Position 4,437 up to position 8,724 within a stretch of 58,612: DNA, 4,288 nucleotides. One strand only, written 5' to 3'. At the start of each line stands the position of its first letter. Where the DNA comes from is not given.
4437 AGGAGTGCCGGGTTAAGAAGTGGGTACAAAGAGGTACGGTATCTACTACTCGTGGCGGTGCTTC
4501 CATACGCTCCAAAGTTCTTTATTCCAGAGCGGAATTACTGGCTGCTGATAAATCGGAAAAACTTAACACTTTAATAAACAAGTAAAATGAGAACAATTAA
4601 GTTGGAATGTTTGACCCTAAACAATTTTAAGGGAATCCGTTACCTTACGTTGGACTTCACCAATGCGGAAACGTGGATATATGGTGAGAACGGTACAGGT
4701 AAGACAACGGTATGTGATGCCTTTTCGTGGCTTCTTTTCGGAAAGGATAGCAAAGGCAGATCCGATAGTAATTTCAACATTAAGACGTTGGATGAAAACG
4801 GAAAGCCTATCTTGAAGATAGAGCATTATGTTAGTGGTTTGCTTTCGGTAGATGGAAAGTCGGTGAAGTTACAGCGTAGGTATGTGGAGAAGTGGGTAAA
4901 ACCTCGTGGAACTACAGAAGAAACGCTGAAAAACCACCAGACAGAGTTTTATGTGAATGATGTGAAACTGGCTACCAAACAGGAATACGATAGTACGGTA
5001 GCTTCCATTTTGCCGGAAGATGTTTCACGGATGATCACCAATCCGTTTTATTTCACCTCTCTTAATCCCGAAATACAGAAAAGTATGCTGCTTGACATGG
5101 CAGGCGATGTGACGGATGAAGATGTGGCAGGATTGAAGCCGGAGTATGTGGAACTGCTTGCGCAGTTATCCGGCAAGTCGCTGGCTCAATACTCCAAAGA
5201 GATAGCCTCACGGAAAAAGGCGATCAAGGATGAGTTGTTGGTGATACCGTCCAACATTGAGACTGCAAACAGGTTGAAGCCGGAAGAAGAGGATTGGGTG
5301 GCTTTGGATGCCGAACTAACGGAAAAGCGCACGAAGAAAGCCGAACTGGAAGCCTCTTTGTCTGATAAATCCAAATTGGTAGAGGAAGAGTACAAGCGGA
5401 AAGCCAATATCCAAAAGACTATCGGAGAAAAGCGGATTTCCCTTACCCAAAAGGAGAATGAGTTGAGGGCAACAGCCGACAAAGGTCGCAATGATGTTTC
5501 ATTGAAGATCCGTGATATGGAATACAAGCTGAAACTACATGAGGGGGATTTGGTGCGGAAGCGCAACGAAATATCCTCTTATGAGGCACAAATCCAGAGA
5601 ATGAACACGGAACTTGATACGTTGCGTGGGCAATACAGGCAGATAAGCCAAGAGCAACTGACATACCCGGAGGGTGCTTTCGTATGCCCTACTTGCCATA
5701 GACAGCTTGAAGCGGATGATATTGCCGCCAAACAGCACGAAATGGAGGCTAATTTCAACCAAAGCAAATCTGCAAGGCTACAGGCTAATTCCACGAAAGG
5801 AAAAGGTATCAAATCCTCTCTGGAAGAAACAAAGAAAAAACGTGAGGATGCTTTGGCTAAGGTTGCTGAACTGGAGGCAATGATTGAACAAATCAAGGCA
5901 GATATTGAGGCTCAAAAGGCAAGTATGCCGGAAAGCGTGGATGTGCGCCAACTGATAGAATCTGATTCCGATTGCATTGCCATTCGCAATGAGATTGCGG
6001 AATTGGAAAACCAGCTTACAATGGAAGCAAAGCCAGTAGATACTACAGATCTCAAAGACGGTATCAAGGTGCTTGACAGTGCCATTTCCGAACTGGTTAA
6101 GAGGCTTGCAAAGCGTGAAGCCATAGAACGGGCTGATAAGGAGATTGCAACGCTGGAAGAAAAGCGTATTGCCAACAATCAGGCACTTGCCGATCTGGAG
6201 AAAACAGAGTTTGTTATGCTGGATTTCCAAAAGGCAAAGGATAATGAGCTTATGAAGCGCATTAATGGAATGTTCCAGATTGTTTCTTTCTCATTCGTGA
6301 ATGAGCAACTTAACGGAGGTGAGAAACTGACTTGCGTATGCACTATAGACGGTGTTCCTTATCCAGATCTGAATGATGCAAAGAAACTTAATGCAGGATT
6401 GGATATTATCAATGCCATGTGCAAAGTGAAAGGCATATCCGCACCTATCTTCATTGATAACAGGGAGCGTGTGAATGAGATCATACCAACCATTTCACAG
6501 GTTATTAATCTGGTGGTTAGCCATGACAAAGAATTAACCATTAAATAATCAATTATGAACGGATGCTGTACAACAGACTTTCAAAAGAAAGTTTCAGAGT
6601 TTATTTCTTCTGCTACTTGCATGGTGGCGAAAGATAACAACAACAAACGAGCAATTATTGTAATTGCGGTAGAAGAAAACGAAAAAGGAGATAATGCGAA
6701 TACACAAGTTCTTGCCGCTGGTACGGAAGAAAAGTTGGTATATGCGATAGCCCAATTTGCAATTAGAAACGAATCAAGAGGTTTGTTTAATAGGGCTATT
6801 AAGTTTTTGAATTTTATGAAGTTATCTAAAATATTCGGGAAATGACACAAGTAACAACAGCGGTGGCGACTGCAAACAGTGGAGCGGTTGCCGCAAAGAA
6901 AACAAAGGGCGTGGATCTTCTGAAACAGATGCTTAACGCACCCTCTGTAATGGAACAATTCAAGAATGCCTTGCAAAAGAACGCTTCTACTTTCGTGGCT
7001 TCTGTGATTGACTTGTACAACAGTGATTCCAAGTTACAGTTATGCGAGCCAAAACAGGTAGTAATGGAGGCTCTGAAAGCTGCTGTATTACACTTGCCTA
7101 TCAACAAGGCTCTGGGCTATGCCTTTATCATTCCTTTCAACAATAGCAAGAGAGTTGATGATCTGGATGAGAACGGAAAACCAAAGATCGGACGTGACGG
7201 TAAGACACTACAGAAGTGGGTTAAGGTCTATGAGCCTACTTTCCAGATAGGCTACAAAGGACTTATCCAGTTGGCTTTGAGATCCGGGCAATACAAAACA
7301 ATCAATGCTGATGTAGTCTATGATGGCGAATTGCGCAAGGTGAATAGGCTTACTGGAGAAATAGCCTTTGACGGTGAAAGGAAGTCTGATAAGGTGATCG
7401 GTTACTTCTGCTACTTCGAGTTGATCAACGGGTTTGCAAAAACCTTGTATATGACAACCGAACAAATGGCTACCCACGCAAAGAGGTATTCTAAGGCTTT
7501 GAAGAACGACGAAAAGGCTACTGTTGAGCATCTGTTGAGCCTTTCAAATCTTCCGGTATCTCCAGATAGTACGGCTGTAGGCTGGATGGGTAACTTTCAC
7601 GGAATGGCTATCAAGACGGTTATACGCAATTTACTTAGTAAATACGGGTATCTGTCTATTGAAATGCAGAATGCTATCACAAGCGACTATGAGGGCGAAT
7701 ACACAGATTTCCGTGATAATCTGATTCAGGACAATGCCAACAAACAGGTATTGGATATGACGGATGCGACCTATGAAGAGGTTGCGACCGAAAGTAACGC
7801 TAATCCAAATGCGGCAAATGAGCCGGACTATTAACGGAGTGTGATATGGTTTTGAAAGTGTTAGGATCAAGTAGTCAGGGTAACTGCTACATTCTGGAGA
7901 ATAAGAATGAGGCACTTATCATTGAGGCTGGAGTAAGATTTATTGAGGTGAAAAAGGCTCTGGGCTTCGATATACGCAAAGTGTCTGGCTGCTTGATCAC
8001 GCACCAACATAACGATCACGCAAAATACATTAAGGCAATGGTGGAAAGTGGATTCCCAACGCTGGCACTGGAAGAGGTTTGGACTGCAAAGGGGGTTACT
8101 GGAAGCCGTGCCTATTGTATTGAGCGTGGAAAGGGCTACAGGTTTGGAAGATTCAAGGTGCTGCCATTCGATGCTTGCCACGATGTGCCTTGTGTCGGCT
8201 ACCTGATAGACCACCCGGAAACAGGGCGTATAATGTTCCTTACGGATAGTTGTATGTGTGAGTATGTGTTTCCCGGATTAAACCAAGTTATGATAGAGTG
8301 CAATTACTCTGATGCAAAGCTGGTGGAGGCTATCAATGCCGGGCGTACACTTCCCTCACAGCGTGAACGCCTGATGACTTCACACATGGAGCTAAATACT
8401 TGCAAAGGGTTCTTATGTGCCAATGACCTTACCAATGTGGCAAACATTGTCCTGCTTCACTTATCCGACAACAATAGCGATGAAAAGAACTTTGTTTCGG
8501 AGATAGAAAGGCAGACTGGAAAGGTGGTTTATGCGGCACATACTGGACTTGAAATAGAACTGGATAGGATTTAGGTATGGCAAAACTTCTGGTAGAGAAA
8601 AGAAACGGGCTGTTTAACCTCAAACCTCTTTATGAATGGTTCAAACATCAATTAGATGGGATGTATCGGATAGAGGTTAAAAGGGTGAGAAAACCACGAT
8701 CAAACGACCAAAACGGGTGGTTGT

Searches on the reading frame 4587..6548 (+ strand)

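Call 33: search_protein_families(library=pfam, max_evalue=0.001, proteins=[window:4587-6548:+])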
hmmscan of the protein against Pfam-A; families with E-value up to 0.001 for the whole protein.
window:4587-6548:+ (653 aa): 5 families
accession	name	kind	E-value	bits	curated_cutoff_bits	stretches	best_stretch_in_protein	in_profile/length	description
PF13476.12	AAA_23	-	6e-12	47.1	27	1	9-255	2-190/201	AAA domain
PF13555.12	AAA_29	-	1.7e-05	24.9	27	1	13-54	8-50/61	P-loop containing region of AAA domain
PF13514.12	AAA_27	-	7.1e-05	22.9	22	1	5-68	2-68/206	AAA domain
PF13175.12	AAA_15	-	8e-05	22.9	32.1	0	5-389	2-192/374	AAA ATPase domain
PF13166.12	AAA_13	-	0.00026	20.3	36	1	30-67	20-57/713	AAA domain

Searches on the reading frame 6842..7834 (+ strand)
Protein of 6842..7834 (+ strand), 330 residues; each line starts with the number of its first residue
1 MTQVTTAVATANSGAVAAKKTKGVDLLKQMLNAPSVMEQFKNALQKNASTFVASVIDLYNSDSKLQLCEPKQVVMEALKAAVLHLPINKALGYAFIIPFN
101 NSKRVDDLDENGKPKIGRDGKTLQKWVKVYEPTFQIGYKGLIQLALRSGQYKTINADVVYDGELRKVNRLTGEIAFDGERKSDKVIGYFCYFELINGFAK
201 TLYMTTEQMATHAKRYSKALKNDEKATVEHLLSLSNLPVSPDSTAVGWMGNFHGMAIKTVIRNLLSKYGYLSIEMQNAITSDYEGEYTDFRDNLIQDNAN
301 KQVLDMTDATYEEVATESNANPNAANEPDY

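Call 33: search_protein_families(library=pfam, max_evalue=0.001, proteins=[window:6842-7834:+])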
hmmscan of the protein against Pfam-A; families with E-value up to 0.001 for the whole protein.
window:6842-7834:+ (330 aa): 1 family
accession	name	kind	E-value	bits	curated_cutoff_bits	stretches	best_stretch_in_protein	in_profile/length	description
PF03837.19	RecT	-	1.4e-37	129.6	24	1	50-284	2-187/198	RecT family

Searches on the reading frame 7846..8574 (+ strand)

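Call 33: search_protein_families(library=pfam, max_evalue=0.001, proteins=[window:7846-8574:+])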
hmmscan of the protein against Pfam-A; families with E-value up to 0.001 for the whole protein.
window:7846-8574:+ (242 aa): 2 families
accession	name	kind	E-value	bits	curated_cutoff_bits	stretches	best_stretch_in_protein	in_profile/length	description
PF00753.33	Lactamase_B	-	1.3e-08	35.5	22.7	1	11-92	5-90/196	Metallo-beta-lactamase superfamily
PF12706.13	Lactamase_B_2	-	0.00012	22.2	27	1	42-181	27-178/200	Beta-lactamase superfamily domain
